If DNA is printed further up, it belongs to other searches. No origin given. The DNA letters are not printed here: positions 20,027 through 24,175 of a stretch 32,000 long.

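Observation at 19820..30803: Five-gene operon of giant coiled-coil / glycine-zipper membrane proteins with no recognisable family: a candidate undescribed envelope or host-interaction apparatus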

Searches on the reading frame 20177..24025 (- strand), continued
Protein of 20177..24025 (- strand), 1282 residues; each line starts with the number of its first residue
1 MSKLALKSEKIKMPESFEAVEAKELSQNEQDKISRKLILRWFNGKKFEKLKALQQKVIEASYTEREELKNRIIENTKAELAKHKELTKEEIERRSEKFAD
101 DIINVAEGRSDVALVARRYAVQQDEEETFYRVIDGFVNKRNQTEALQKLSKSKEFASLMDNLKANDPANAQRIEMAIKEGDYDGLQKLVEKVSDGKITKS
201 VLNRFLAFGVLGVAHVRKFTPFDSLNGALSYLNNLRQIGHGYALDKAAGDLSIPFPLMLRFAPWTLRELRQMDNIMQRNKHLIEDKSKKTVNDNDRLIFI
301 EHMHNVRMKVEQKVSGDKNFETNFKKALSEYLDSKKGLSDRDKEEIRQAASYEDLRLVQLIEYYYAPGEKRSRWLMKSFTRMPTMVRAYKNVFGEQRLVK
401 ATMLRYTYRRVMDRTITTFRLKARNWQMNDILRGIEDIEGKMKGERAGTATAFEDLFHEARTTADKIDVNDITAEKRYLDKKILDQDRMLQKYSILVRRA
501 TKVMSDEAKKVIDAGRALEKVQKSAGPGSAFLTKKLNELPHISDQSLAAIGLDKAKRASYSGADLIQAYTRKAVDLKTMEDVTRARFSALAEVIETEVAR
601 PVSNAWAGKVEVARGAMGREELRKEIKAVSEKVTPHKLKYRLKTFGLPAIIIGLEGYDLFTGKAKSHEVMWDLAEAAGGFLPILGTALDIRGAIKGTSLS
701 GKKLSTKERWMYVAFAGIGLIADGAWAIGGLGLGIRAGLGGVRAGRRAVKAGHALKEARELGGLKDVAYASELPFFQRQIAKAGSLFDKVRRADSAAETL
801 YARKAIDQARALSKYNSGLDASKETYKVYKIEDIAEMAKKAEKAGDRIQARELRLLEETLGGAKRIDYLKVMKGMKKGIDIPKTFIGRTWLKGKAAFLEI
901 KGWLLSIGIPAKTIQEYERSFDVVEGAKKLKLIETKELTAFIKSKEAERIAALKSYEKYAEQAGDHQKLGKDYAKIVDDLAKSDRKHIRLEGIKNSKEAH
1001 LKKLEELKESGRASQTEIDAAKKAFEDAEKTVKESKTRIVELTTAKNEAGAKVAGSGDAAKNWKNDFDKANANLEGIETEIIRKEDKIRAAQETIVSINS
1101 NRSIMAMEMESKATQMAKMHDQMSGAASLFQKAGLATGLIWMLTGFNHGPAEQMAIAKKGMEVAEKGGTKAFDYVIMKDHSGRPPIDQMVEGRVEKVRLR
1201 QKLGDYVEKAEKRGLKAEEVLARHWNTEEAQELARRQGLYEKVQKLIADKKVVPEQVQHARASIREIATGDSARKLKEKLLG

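Call 51: search_protein_families(library=pfam, proteins=[P0053, P0054, P0056, P0057, P0058, P0060, P0062, P0063, P0065, P0068], max_evalue=0.01)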
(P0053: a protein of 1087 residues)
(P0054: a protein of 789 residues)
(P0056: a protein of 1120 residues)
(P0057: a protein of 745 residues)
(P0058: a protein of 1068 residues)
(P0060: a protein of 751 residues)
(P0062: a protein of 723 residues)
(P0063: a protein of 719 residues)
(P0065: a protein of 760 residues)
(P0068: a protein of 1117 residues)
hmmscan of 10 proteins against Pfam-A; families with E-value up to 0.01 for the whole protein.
P0053 (1087 aa): 0 families

P0054 (789 aa): 0 families

P0056 (1120 aa): 0 families

P0057 (745 aa): 1 family
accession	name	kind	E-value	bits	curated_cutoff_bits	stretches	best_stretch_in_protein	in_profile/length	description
PF14449.11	PT-TG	-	3.8e-07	30.4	23.5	1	537-586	5-52/68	Pre-toxin TG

P0058 (1068 aa): 0 families

P0060 (751 aa): 1 family
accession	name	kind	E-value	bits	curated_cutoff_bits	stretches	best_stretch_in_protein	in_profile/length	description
PF14449.11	PT-TG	-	9.9e-10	38.7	23.5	1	549-598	6-52/68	Pre-toxin TG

P0062 (723 aa): 1 family
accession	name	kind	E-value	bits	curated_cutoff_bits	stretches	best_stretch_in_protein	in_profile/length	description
PF14449.11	PT-TG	-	6.4e-07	29.7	23.5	1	538-577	6-46/68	Pre-toxin TG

P0063 (719 aa): 1 family
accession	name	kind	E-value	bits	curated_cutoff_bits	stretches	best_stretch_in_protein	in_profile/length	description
PF14449.11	PT-TG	-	2e-05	24.9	23.5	1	525-578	5-52/68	Pre-toxin TG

P0065 (760 aa): 1 family
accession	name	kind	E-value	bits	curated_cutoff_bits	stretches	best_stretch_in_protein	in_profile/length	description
PF14449.11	PT-TG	-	3.1e-12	46.7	23.5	1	511-559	8-56/68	Pre-toxin TG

P0068 (1117 aa): 1 family
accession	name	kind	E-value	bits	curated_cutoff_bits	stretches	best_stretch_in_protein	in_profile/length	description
PF14449.11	PT-TG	-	3e-06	27.6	23.5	1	940-1010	5-65/68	Pre-toxin TG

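Call 52: list_cluster_members(proteins=[P0065, P0060, P0057, P0062, P0068, P0053, P0056, P0033, P0044, P0029])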
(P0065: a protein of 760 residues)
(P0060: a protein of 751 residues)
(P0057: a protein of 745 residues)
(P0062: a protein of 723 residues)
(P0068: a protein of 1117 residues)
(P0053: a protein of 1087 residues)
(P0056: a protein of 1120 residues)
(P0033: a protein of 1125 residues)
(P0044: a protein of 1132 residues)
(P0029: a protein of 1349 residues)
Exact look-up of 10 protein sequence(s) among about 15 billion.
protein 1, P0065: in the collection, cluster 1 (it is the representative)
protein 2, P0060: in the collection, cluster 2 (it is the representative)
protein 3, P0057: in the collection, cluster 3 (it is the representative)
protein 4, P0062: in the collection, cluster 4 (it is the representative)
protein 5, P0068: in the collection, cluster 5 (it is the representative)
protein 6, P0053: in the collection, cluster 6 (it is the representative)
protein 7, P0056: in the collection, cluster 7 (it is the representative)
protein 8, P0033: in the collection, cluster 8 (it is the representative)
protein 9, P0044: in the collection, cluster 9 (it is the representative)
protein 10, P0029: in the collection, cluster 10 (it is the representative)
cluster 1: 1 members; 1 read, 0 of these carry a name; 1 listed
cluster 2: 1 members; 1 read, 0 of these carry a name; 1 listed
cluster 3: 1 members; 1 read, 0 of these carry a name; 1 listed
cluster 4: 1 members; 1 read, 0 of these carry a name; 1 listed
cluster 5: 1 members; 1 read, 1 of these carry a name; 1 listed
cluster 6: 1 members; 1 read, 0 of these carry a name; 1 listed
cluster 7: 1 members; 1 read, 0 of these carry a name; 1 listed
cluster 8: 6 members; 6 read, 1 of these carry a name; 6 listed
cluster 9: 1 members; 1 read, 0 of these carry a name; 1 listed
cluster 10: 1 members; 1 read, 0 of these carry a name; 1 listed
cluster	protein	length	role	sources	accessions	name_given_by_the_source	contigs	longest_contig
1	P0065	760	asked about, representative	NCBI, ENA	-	-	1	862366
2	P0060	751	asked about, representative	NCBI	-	-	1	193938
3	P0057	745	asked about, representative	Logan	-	-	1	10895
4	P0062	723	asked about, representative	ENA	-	-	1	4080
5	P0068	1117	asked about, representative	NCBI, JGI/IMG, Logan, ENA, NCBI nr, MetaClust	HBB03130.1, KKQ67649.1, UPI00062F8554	MAG: hypothetical protein US89_C0016G0017 [Candidatus Peregrinibacteria bacterium ... | status=active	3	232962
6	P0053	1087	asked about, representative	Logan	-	-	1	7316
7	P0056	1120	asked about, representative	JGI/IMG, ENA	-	-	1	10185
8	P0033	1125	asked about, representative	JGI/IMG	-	-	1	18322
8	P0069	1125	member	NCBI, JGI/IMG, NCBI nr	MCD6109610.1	hypothetical protein J7J83_02535 [bacterium] | hypothetical protein [bacterium]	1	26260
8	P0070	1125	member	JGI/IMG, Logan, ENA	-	-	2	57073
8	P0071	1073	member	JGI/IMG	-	-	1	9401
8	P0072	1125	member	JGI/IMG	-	-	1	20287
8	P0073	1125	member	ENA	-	-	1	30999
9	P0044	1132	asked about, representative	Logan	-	-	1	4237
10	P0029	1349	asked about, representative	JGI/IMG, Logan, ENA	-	-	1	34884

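Call 54: find_encoding_contigs(protein=P0065, flank=8000, max_places=1)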
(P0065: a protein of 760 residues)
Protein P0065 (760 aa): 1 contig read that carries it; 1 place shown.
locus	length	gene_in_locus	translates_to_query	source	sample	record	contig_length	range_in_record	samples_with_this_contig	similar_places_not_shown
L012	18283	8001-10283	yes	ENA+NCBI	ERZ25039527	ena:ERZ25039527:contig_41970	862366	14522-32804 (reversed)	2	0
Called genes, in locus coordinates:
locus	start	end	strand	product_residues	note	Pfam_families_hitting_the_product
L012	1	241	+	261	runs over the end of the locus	PF01063:Aminotran_4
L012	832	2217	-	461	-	PF02504:FA_synthesis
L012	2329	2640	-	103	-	-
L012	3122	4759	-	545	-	PF00395:SLH (weak)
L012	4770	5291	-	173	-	-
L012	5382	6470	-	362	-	PF02481:DNA_processg_A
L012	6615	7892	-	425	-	PF08239:SH3_3 (weak), PF01522:Polysacc_deac_1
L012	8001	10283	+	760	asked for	PF14449:PT-TG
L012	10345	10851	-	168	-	-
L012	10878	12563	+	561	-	PF03023:MurJ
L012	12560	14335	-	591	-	-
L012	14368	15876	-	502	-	PF00133:tRNA-synt_1 (weak), PF01406:tRNA-synt_1e (weak), PF01921:tRNA-synt_1f (faint), PF09334:tRNA-synt_1g, PF00133:tRNA-synt_1, PF08264:Anticodon_1 (faint), PF19303:Anticodon_3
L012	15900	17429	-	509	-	PF08529:NusA_N, PF13184:KH_NusA_1st, PF26594:KH_NusA_2nd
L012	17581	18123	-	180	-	PF00929:RNase_T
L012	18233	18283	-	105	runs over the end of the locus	-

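Call 55: find_encoding_contigs(protein=P0070, flank=10000, max_places=1)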
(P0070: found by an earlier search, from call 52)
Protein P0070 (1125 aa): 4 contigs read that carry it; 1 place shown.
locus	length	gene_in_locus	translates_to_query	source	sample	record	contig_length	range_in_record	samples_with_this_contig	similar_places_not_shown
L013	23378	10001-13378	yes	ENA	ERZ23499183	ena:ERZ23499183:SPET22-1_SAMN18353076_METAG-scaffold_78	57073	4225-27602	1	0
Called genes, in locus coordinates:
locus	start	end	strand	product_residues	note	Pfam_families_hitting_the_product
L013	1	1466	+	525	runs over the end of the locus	PF00704:Glyco_hydro_18, PF00395:SLH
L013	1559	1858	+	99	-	-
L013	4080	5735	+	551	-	-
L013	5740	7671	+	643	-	-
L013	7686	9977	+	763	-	-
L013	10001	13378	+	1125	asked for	PF14449:PT-TG (weak)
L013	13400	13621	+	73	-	-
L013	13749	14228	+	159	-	PF00334:NDK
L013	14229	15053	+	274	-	PF01063:Aminotran_4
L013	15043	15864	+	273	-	PF00809:Pterin_bind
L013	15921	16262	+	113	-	PF01242:PTPS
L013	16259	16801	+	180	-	PF01928:CYTH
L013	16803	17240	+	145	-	PF01288:HPPK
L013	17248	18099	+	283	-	PF00456:Transketolase_N, PF13292:DXP_synthase_N (weak), PF00676:E1_dh (faint), PF02775:TPP_enzyme_C (weak)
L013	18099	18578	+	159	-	PF10502:Peptidase_S26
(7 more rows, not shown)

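Call 56: find_related_loci(query=A2, collection=genome_contigs, flank=10000)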
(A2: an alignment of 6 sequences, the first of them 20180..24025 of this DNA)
Query A2 (1282 aa) in genome_contigs; peptide patterns used: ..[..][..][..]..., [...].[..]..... (x = any residue, [..] = any of these).
136 stretches matched a pattern; 1 encode a relative of the query (tblastn E <= 1e-3); 1 distinct loci.
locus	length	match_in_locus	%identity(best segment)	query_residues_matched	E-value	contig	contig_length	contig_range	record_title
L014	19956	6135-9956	61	2-1282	0e+0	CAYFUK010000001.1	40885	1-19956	MAG TPA_asm: uncultured Candidatus Peribacteria bacterium isolate ERP107533_co1_54 genome assembly, contig: NODE_346_len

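Call 57: find_related_loci(query=A2, collection=viral_contigs, flank=5000)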
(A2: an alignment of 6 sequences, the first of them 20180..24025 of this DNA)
Query A2 (1282 aa) in viral_contigs; peptide patterns used: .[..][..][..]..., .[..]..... (x = any residue, [..] = any of these).
91 stretches matched a pattern, but none encodes a relative of the query by tblastn (E <= 1e-3).

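Call 67: search_protein_families(library=padloc, proteins=[window:20177-24025:-], max_evalue=0.1)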
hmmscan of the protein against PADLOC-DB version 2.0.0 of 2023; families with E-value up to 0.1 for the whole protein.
window:20177-24025:- (1282 aa): 0 families

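Call 70: search_solved_structures(query=A5, max_evalue=1)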
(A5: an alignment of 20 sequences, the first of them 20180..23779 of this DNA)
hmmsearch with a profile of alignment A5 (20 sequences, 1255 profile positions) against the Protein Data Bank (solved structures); distinct sequences matched with E-value up to 1: 30.
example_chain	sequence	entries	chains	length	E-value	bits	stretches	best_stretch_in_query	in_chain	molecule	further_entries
4lin_A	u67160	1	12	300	0.0085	17.1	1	947-1093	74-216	Tail needle protein gp26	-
9yop_A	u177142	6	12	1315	0.011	16.7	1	821-1084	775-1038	Myosin-7,General control transcription factor GCN4,Enhanced Green fluorescent protein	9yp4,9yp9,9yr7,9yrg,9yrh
2ch7_B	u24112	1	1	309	0.011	16.7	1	892-1106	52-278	METHYL-ACCEPTING CHEMOTAXIS PROTEIN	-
3ja6_H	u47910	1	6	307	0.012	16.7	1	892-1106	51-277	Methyl-accepting chemotaxis protein 2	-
3u59_A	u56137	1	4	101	0.023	15.7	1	985-1074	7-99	Tropomyosin beta chain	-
1s4e_A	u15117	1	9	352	0.037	15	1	135-242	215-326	Galactokinase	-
6pfp_A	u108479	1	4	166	0.041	14.9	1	929-1034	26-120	Myosin-7 fused to GP7 and EB1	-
8j0h_A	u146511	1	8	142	0.058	14.4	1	893-1018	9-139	Uncharacterized protein C4H3.06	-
2d3e_A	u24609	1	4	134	0.065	14.2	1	988-1099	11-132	General control protein GCN4 and Tropomyosin 1 alpha chain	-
2ch7_A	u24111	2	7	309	0.067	14.2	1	900-1106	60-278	METHYL-ACCEPTING CHEMOTAXIS PROTEIN | Methyl-accepting chemotaxis protein 2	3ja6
9y5f_B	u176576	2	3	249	0.067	14.2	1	890-1106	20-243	sc-t-SNARE-5.s.8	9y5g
4xa6_A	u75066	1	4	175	0.068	14.2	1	926-1030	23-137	Gp7-MYH7(1777-1855)-EB1 chimera protein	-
2efr_A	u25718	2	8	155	0.16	12.9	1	981-1100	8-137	General control protein GCN4 and Tropomyosin 1 alpha chain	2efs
8qox_B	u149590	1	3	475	0.17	12.8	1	976-1084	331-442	Conserved membrane protein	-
6pf2_A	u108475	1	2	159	0.22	12.4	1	939-1025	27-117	Myosin, heavy polypeptide 7, cardiac muscle, beta variant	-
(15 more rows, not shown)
